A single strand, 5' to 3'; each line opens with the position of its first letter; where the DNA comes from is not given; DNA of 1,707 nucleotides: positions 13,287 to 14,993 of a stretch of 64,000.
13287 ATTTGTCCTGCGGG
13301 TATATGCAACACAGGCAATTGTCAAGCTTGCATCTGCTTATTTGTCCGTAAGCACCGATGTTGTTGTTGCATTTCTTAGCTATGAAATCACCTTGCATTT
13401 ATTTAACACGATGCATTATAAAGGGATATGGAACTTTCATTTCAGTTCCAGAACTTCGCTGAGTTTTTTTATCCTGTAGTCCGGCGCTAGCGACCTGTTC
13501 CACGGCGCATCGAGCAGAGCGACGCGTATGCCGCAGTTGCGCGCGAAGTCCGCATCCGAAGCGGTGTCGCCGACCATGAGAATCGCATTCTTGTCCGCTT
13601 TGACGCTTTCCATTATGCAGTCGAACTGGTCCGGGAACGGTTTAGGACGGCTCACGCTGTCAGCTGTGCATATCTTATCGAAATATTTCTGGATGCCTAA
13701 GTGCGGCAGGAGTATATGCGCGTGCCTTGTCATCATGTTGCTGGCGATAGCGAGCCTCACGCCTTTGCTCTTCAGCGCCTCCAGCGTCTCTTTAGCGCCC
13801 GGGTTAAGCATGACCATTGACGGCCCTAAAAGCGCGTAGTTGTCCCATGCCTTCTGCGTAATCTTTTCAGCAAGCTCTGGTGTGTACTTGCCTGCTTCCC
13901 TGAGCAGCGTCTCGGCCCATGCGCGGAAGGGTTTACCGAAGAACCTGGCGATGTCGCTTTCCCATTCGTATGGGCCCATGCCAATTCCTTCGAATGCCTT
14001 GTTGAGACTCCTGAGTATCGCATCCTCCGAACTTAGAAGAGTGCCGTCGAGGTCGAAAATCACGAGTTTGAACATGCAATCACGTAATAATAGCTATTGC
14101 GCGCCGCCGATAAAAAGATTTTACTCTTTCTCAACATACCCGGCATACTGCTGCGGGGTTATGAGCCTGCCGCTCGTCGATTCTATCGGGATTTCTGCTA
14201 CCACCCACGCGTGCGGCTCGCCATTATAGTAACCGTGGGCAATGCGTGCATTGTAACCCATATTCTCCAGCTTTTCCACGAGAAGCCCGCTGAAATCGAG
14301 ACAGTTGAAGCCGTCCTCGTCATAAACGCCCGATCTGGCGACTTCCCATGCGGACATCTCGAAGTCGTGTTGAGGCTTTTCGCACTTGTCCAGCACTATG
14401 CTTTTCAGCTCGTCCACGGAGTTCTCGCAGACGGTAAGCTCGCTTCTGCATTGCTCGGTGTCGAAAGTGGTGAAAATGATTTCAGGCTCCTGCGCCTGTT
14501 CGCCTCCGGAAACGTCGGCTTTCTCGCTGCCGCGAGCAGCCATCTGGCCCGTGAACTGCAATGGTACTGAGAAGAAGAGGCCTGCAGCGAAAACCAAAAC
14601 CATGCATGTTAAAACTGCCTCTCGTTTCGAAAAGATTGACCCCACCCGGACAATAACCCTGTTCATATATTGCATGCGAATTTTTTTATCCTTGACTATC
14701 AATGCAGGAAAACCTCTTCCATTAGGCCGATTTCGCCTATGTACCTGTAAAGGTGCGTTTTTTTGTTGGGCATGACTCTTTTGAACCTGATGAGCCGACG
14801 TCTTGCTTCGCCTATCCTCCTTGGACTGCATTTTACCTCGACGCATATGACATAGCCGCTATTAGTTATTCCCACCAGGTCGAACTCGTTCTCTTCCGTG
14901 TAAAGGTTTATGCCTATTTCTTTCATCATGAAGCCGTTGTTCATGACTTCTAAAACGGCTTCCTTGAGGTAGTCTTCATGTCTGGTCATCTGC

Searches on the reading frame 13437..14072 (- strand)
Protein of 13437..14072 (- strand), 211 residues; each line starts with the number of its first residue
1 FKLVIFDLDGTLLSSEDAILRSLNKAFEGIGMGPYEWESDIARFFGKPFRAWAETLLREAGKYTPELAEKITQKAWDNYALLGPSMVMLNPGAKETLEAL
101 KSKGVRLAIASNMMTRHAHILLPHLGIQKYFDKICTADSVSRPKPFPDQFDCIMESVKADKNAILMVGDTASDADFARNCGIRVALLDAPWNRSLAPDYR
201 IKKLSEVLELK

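Call 19: search_protein_families(library=pfam, proteins=[window:13437-14072:-], max_evalue=0.01)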
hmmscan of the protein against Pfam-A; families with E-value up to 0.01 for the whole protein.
window:13437-14072:- (211 aa): 7 families
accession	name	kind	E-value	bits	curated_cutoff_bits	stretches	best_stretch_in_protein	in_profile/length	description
PF13419.12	HAD_2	-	9.4e-36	124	23.8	1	4-186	1-177/178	Haloacid dehalogenase-like hydrolase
PF00702.32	Hydrolase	-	3e-29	103.2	26.4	1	1-181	1-191/191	haloacid dehalogenase-like hydrolase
PF12710.13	HAD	-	1.1e-09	39.4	27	1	4-178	1-189/189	haloacid dehalogenase-like hydrolase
PF13242.12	Hydrolase_like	-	1.5e-08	34.9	22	1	143-186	3-47/75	HAD-hyrolase-like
PF08282.18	Hydrolase_3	-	7.2e-06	26.4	20.9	0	4-27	1-24/255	haloacid dehalogenase-like hydrolase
PF13344.12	Hydrolase_6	-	1.5e-05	25.4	27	1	91-129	17-58/101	Haloacid dehalogenase-like hydrolase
PF12689.13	Acid_PPase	-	0.00065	20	27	0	88-160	45-108/169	Acid Phosphatase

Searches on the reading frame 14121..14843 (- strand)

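Call 19: search_protein_families(library=pfam, proteins=[window:14121-14843:-], max_evalue=0.01)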
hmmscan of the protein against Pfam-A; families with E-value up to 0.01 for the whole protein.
window:14121-14843:- (240 aa): 1 family
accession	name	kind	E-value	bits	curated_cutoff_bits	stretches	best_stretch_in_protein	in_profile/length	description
PF01841.26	Transglut_core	-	0.00024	21.8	23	1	158-214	36-94/108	Transglutaminase-like superfamily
